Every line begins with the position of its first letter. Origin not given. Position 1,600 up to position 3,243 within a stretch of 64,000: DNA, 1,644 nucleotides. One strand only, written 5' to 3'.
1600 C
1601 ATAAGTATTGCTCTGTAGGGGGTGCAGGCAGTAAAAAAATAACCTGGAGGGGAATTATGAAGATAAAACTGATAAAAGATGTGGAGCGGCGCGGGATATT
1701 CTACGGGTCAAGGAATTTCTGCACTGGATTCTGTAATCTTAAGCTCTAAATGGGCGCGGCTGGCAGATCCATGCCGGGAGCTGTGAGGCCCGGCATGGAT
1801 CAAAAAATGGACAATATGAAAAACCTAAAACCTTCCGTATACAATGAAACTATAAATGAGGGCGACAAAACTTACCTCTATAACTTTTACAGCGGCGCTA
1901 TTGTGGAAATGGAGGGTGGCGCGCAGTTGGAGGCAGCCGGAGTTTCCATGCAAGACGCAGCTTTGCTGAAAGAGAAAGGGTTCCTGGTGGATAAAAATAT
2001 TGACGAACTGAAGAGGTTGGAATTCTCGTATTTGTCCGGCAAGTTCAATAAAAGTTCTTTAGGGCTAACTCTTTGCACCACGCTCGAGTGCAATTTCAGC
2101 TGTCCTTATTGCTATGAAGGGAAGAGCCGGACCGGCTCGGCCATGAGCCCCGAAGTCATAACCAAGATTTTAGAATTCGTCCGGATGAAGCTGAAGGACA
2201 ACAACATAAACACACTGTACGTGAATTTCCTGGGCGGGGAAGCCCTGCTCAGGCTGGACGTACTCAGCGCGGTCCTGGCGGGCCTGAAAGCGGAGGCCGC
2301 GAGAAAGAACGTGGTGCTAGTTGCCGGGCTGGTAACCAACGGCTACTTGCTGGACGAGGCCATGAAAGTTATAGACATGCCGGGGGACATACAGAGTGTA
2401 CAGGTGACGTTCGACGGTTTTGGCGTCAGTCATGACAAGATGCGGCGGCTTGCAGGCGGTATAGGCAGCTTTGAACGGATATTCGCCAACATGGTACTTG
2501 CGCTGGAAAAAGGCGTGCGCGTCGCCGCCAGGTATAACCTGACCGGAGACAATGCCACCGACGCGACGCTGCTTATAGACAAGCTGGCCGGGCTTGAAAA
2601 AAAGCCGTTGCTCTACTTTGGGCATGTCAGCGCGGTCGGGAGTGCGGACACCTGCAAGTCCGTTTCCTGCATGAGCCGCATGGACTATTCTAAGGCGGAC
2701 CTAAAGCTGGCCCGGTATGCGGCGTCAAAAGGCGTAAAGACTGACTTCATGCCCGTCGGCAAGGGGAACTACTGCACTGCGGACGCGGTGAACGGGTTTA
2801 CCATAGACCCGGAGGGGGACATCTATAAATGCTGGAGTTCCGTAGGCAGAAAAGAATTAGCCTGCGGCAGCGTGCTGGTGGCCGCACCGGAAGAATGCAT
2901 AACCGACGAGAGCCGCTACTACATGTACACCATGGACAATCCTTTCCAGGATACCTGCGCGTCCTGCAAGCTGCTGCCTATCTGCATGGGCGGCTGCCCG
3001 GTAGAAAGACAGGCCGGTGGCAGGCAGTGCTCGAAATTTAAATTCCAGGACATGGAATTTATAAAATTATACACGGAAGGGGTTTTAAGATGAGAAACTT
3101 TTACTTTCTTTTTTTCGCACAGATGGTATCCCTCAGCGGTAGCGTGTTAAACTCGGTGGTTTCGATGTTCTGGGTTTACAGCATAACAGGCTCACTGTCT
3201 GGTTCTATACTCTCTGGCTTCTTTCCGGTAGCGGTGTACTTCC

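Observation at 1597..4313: Sigma-54-driven RiPP-like cassette: 30-aa Cys peptide + RRE-like radical SAM/SPASM enzyme + MFS transporter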

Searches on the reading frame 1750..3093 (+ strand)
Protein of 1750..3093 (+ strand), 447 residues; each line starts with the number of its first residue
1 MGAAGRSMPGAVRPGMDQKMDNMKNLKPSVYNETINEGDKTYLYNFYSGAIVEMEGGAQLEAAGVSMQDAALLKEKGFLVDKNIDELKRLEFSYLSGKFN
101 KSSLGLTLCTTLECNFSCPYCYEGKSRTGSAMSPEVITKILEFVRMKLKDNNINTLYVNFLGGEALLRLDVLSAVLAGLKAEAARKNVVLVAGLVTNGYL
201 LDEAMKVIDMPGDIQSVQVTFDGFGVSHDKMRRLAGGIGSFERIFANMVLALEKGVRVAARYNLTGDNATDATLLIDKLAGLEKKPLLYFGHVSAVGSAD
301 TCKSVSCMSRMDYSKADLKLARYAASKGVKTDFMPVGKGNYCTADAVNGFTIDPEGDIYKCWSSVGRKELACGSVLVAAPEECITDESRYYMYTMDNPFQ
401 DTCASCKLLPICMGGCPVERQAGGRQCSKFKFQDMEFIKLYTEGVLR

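Call 3: search_protein_families(library=ncbifam, proteins=[window:1750-3093:+], max_evalue=0.01)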
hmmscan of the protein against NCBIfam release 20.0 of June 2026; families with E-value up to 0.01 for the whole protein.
window:1750-3093:+ (447 aa): 68 families (the best 25 are shown)
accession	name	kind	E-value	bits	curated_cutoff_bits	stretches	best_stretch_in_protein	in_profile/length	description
TIGR04334.1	rSAM_Clo7bot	equivalog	9.7e-69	232.1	600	1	75-440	61-431/440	radical SAM/SPASM domain Clo7bot peptide maturase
TIGR04463.1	rSAM_vs_C_rich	equivalog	9e-68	229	525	1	73-417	51-395/438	TIGR04463 family radical SAM/SPASM RiPP maturase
NF038107.1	rSAM_NF038107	equivalog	1.8e-55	188.5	600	1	27-418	2-402/444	Cys-every-fifth radical SAM/SPASM peptide maturase CefB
TIGR04280.1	geopep_mat_rSAM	hypoth_equivalog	2e-45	155.5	400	1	39-420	17-396/428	geopeptide radical SAM maturase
NF052473.1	rSAM_FlmE_OhkG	exception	2.1e-38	132.3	500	2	27-279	2-276/481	FlmE/OhkG family radical SAM/SPASM peptide maturase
NF047865.1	rSAM_PapB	equivalog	9.2e-34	117.1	340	1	105-421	4-321/330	PapB family radical SAM/SPASM ranthipeptide maturase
TIGR04064.1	rSAM_nif11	equivalog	2.6e-22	79.2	518.7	2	105-271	79-244/459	nif11-like peptide radical SAM maturase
NF041298.1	rSAM_mat_DynA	equivalog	6e-20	71.5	450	1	111-417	8-322/356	dynobactin maturation radical SAM/SPASM protein DynA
TIGR04068.1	rSAM_ocin_clost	equivalog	8.7e-20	71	500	1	69-248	49-229/462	Cys-rich peptide radical SAM maturase CcpM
TIGR03906.1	quino_hemo_SAM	equivalog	4.5e-19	68.4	453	1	106-272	96-263/467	quinohemoprotein amine dehydrogenase maturation protein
TIGR03974.1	rSAM_six_Cys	equivalog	1.8e-18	66.7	425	1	105-249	98-242/451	thioether cross-link-forming SCIFF peptide maturase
TIGR03942.1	sulfatase_rSAM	equivalog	1e-16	61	349.45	2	110-260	7-157/363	anaerobic sulfatase maturase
NF041707.1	rSAM_YhhB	equivalog_domain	5.4e-15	55.2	445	1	113-248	11-149/369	cyclophane-forming radical SAM/SPASM peptide maturase YhhB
TIGR04051.1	rSAM_NirJ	equivalog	6.8e-15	54.9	515.45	1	113-334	11-219/354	heme d1 biosynthesis radical SAM protein NirJ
TIGR04085.1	rSAM_more_4Fe4S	domain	3.5e-14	53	27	1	342-423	1-81/93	SPASM domain-containing protein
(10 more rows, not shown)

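Call 4: search_protein_families(library=pfam, proteins=[window:1750-3093:+], max_evalue=0.01)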
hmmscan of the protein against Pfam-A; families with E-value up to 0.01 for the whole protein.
window:1750-3093:+ (447 aa): 2 families
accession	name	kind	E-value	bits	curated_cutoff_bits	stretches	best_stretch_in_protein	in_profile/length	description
PF04055.27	Radical_SAM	-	8.3e-13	49.3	29.5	1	111-262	4-149/166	Radical SAM superfamily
PF13353.11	Fer4_12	-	6e-07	30.3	22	1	113-208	14-106/137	4Fe-4S single cluster domain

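Call 5: find_homologous_proteins(query=window:1807-3093:+, max_evalue=1e-10)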
Query window:1807-3093:+ (428 aa): 37 proteins with E <= 1e-10 among 8000 candidates.
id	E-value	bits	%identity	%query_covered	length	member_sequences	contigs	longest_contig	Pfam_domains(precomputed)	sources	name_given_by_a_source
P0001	3.4e-286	967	100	100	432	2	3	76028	PF04055.28,PF13353.12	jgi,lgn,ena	-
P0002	3.5e-239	812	83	99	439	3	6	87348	PF04055.28,PF13353.12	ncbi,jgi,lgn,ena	-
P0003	2.0e-177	608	61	99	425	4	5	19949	PF04055.28,PF13353.12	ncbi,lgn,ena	-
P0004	4.4e-177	607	61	99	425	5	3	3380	PF04055.28,PF13353.12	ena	-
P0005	6.7e-174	597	60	98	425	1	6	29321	PF04055.28,PF13353.12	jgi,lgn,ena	-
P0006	3.1e-59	219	33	97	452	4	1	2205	PF04055.28,PF13353.12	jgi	-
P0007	3.6e-57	212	33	97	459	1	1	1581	PF04055.28,PF13353.12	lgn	-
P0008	1.4e-56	210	34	83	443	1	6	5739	PF04055.28,PF13353.12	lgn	-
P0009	2.0e-55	207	34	97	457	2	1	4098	PF04055.28,PF13353.12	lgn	-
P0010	1.4e-51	194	32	95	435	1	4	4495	PF04055.28,PF13353.12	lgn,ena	-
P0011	6.4e-50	188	30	92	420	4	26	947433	PF04055.28,PF13353.12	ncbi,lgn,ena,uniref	ncbi:radical SAM protein [Blautia sp. JLR.GB0024]|uniref:radical SAM/SPASM domain-containing protein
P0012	6.4e-47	179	33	86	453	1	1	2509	PF04055.28,PF13353.12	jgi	jgi:uncharacterized protein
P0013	6.8e-47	178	31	97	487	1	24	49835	PF04055.28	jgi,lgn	jgi:uncharacterized protein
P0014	4.9e-45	172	31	88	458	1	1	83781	PF04055.28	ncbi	-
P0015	5.9e-45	172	32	95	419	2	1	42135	PF04055.28,PF13353.12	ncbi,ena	-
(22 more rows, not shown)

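Call 7: find_encoding_contigs(protein=P0002, flank=6000, max_places=3)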
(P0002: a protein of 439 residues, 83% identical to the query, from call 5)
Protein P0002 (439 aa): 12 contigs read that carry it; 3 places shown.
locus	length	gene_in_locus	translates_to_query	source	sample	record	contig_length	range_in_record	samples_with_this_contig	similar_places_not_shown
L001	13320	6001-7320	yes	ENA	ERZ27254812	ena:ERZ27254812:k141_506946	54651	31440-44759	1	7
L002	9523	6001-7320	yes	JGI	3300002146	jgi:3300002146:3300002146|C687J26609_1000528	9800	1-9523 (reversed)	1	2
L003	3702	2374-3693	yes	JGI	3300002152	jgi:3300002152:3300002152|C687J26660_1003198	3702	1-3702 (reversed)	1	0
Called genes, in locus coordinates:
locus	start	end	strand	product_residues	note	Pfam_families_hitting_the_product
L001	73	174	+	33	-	-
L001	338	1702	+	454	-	PF04055:Radical_SAM, PF13353:Fer4_12 (faint)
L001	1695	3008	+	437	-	PF04055:Radical_SAM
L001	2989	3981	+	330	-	PF00005:ABC_tran, PF13304:AAA_21 (weak)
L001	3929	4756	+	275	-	PF06182:ABC2_membrane_6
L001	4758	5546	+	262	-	PF06182:ABC2_membrane_6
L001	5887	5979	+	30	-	-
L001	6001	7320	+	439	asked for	PF04055:Radical_SAM, PF13353:Fer4_12 (weak)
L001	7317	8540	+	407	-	PF07690:MFS_1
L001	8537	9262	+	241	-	PF13349:DUF4097 (faint)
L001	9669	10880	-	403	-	PF07690:MFS_1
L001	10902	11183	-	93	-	PF01527:HTH_Tnp_1 (weak)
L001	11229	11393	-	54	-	-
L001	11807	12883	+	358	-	PF04055:Radical_SAM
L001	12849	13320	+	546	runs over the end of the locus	PF00005:ABC_tran, PF02463:SMC_N (faint), PF13191:AAA_16 (faint), PF13476:AAA_23 (faint), PF13555:AAA_29 (faint), PF20720:nSTAND3 (faint), PF24389:ORC-CDC6-like (faint), PF00005:ABC_tran, +8 more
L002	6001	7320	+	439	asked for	PF04055:Radical_SAM, PF13353:Fer4_12 (weak)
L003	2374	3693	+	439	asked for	PF04055:Radical_SAM, PF13353:Fer4_12 (weak)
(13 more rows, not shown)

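Call 8: find_encoding_contigs(protein=P0003, flank=6000, max_places=3)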
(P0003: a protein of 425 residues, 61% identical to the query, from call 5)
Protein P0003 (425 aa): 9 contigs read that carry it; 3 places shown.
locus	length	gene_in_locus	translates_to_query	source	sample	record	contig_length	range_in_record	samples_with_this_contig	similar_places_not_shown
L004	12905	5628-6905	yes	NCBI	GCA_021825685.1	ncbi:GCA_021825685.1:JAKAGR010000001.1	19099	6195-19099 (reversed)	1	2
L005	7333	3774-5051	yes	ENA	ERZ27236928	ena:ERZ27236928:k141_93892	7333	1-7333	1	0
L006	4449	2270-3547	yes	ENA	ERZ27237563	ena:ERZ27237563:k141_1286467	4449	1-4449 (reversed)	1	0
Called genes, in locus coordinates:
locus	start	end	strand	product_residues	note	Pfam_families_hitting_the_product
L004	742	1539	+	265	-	PF04055:Radical_SAM (weak)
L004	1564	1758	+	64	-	-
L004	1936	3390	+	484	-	PF00496:SBP_bac_5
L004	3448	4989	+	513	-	PF02518:HATPase_c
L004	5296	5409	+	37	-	-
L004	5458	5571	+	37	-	-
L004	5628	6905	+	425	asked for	PF04055:Radical_SAM, PF13353:Fer4_12 (weak)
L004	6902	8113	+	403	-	PF07690:MFS_1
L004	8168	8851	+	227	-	PF13349:DUF4097 (faint)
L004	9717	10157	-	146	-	PF00072:Response_reg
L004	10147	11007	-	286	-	PF16258:DUF4912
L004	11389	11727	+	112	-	PF13560:HTH_31, PF12844:HTH_19 (weak), PF13443:HTH_26 (weak), PF01381:HTH_3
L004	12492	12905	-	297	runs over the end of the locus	PF00512:HisKA, PF02518:HATPase_c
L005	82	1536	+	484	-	PF00496:SBP_bac_5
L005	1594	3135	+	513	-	PF02518:HATPase_c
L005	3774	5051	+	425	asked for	PF04055:Radical_SAM, PF13353:Fer4_12 (weak)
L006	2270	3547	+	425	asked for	PF04055:Radical_SAM, PF13353:Fer4_12 (weak)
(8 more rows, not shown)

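Call 9: find_encoding_contigs(protein=P0005, flank=6000, max_places=3)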
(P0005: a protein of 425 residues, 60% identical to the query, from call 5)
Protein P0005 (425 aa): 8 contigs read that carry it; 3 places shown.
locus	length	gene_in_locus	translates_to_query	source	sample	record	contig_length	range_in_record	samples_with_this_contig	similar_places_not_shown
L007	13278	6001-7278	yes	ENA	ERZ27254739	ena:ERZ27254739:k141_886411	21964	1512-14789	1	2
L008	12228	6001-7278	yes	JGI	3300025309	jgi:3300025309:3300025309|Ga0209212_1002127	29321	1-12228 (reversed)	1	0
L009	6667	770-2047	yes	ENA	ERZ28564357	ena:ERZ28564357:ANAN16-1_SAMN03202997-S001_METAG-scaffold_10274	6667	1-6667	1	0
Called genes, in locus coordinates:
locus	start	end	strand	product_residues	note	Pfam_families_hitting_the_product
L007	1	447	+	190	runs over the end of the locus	-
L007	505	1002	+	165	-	-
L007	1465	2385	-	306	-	-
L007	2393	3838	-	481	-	PF00496:SBP_bac_5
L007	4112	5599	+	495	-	PF00512:HisKA (faint), PF02518:HATPase_c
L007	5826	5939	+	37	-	-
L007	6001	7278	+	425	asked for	PF04055:Radical_SAM, PF13353:Fer4_12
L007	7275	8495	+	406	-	PF05977:MFS_3 (weak), PF07690:MFS_1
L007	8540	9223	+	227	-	PF13349:DUF4097 (faint)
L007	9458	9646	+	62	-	-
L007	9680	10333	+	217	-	-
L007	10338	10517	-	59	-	-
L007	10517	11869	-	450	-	PF00072:Response_reg, PF00158:Sigma54_activat, PF07724:AAA_2 (weak), PF13191:AAA_16 (weak), PF14532:Sigma54_activ_2, PF00004:AAA, PF07728:AAA_5, PF25601:AAA_lid_14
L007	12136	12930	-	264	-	PF24764:rva_4 (faint), PF00665:rve, PF13683:rve_3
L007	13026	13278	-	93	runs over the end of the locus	-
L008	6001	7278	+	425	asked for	PF04055:Radical_SAM, PF13353:Fer4_12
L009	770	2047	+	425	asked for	PF04055:Radical_SAM, PF13353:Fer4_12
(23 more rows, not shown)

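Call 16: find_related_loci(query=A1, collection=genome_contigs, flank=6000)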
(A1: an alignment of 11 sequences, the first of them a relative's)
Query A1 (432 aa) in genome_contigs; peptide patterns used: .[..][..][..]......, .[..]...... (x = any residue, [..] = any of these).
599 stretches matched a pattern (row limit reached: there are more); 582 encode a relative of the query (tblastn E <= 1e-3); the best 80 are kept; 80 distinct loci.
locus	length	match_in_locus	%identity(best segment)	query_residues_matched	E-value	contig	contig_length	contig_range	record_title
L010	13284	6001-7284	83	1-429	0e+0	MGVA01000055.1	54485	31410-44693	MAG: Elusimicrobia bacterium RIFOXYA12_FULL_51_18 rifixya3_full_scaffold_609, whole genome shotgun sequence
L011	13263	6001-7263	46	12-429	1e-119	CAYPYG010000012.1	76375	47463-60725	MAG TPA_asm: uncultured Elusimicrobiaceae bacterium isolate binchicken_co20_337 genome assembly, contig: NODE_885_length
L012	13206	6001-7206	33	8-405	1e-64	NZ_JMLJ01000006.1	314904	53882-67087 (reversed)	Clostridium hydrogeniformans DSM 21757 BR69DRAFT_scaffold00004.4_C, whole genome shotgun sequence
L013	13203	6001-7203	32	25-417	1e-62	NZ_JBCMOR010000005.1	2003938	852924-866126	Paenibacillus turicensis strain B-4370 B_04370_contig_0000005, whole genome shotgun sequence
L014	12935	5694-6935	35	11-425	6e-62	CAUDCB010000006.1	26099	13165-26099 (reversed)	MAG TPA_asm: uncultured Collinsella sp. isolate ERR4918958_bin.8_MetaWRAP_v1.3_MAG genome assembly, contig: ERZ18456912.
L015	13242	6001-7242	35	11-425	1e-61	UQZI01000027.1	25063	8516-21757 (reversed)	uncultured Collinsella sp. isolate UMGS790 genome assembly, contig: NODE_962_length_25063_cov_4.216371, whole genome sho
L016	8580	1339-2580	35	11-425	1e-61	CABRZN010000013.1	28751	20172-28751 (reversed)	MAG TPA_asm: uncultured Collinsella sp. isolate MGYG-HGUT-02069 genome assembly, contig: GUT_GENOME125783_13, whole geno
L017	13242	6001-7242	35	11-425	1e-61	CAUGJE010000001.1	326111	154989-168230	MAG TPA_asm: uncultured Collinsella sp. isolate SRR16280107_bin.48_MetaWRAP_v1.3_MAG genome assembly, contig: ERZ1928963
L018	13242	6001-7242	35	11-425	1e-61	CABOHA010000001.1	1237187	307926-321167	Coriobacteriaceae bacterium isolate MGYG-HGUT-03698 genome assembly, contig: GUT_GENOME239761_1, whole genome shotgun se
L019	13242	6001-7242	35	11-425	2e-61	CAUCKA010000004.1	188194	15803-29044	MAG TPA_asm: uncultured Collinsella sp. isolate ERR9616670_bin.21_MetaWRAP_v1.3_MAG genome assembly, contig: ERZ18534122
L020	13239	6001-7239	35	9-417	1e-61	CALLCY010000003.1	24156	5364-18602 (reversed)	MAG TPA_asm: uncultured Clostridia bacterium isolate ERR527183_bin.45_CONCOCT_v1.1_MAG genome assembly, contig: ERZ17453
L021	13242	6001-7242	35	11-425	2e-61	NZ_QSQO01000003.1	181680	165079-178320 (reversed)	Collinsella sp. TF11-5AC TF11-5AC.Scaf3, whole genome shotgun sequence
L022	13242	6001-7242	35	11-425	1e-61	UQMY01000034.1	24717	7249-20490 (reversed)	uncultured Collinsella sp. isolate UMGS443 genome assembly, contig: NODE_1210_length_24717_cov_9.267010, whole genome sh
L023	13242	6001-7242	34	11-425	3e-61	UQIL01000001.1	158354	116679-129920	uncultured Collinsella sp. isolate UMGS312 genome assembly, contig: NODE_57_length_158354_cov_22.339130, whole genome sh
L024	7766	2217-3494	31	7-429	2e-61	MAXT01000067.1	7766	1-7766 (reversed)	MAG: Desulfuromonadales bacterium C00003107 5579_contig_15676.2, whole genome shotgun sequence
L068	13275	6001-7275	33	8-417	6e-58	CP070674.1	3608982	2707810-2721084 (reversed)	MAG: Candidatus Zixiibacteriota bacterium isolate bin72 chromosome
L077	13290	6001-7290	34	11-425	2e-57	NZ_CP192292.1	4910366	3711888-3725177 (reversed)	Fusibacter sp. JL216-2 chromosome, complete genome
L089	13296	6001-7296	33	9-423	3e-56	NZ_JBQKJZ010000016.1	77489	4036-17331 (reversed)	Clostridium sporogenes strain LCP25S3_F4 contig00016, whole genome shotgun sequence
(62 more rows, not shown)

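Call 18: search_solved_structures(query=A1, max_evalue=0.001, show_alignments=2)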
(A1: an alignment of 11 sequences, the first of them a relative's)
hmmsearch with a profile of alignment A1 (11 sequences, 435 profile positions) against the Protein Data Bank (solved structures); distinct sequences matched with E-value up to 0.001: 21.
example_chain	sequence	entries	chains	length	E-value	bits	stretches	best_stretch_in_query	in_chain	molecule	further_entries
5wgg_A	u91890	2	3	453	6.6e-34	120.7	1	81-413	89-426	Radical SAM domain protein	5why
4k36_A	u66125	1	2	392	5.9e-18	68.1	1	100-412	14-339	Anaerobic sulfatase-maturating enzyme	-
4k37_A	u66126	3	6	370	6e-18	68.1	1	100-412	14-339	Anaerobic sulfatase-maturating enzyme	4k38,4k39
6efn_A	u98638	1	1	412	2.9e-15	59.2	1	91-265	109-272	Sporulation killing factor maturation protein SkfB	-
8vpo_A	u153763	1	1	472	1.9e-14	56.6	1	5-404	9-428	Radical SAM core domain-containing protein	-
9gm3_A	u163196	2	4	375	3.6e-13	52.4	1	100-236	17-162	ChlB radical SAM domain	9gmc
2fb2_A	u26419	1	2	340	1.1e-08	37.5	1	92-347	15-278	Molybdenum cofactor biosynthesis protein A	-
1tv7_A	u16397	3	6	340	7.4e-08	34.8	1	93-286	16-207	Molybdenum cofactor biosynthesis protein A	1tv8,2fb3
9dfu_A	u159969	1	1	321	1.2e-07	34.2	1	98-273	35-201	Radical SAM core domain-containing protein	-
9dfn_A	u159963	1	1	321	1.2e-07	34.2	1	98-273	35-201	Radical SAM core domain-containing protein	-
5v1q_A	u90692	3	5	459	1.2e-06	30.8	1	90-412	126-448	Radical SAM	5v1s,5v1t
7tol_A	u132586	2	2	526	3.7e-06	29.2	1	95-234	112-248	glycerol dibiphytanyl glycerol tetraether - macrocyclic archaeol synthase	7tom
6b4c_A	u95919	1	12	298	4.8e-06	28.9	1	100-227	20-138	Viperin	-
9dfw_A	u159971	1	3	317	5.3e-06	28.7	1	100-212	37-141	Radical SAM core domain-containing protein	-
9dgw_A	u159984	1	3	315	5.7e-06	28.6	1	100-227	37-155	Radical SAM core domain-containing protein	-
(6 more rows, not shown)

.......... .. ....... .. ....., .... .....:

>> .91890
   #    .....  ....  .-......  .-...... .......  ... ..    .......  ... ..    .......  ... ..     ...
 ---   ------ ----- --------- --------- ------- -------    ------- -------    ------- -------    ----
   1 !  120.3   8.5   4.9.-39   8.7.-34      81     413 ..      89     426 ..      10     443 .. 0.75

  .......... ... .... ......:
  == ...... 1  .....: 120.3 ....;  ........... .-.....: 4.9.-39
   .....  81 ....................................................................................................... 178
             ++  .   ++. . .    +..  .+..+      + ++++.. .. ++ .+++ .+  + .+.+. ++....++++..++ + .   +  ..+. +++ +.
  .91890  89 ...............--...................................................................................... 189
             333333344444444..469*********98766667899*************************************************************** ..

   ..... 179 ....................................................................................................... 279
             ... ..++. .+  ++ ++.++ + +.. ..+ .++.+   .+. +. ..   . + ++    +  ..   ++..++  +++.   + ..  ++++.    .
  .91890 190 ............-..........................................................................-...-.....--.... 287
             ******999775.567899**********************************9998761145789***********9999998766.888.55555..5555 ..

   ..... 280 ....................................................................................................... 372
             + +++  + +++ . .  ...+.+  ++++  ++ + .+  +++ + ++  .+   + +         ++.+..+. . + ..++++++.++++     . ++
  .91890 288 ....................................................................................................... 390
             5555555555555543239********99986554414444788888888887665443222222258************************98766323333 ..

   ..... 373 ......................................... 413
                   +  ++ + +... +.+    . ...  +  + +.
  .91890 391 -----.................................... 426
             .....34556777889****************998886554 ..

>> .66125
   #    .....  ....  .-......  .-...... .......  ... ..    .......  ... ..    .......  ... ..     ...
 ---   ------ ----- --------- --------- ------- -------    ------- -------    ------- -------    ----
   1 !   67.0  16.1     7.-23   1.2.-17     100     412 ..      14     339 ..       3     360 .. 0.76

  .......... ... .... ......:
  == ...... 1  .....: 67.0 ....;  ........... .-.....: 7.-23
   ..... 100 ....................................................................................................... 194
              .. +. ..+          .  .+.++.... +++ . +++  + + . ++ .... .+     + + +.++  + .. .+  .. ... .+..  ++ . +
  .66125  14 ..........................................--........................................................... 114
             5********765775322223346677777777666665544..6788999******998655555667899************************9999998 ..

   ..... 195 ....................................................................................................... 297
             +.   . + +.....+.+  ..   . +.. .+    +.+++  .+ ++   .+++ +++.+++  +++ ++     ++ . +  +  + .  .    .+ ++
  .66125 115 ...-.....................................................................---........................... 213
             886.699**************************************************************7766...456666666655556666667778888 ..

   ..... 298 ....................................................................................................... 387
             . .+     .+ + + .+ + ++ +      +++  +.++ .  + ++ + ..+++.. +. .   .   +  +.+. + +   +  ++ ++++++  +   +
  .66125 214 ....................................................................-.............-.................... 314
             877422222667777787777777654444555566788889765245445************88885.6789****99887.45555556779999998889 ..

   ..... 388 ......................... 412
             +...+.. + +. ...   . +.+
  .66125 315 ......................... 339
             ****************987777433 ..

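Call 19: search_protein_families(library=pfam, proteins=[L011:5748-5888:+, L004:5296-5409:+], max_evalue=0.1)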
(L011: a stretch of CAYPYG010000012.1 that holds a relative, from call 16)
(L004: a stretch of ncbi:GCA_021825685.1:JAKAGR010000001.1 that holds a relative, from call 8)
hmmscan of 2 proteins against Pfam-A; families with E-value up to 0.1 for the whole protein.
L011:5748-5888:+ (46 aa): 1 family
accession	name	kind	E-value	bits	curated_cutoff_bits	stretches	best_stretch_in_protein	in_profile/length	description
PF12727.12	PBP_like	-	0.083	12.5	27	1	3-27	81-105/193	PBP superfamily domain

L004:5296-5409:+ (37 aa): 0 families
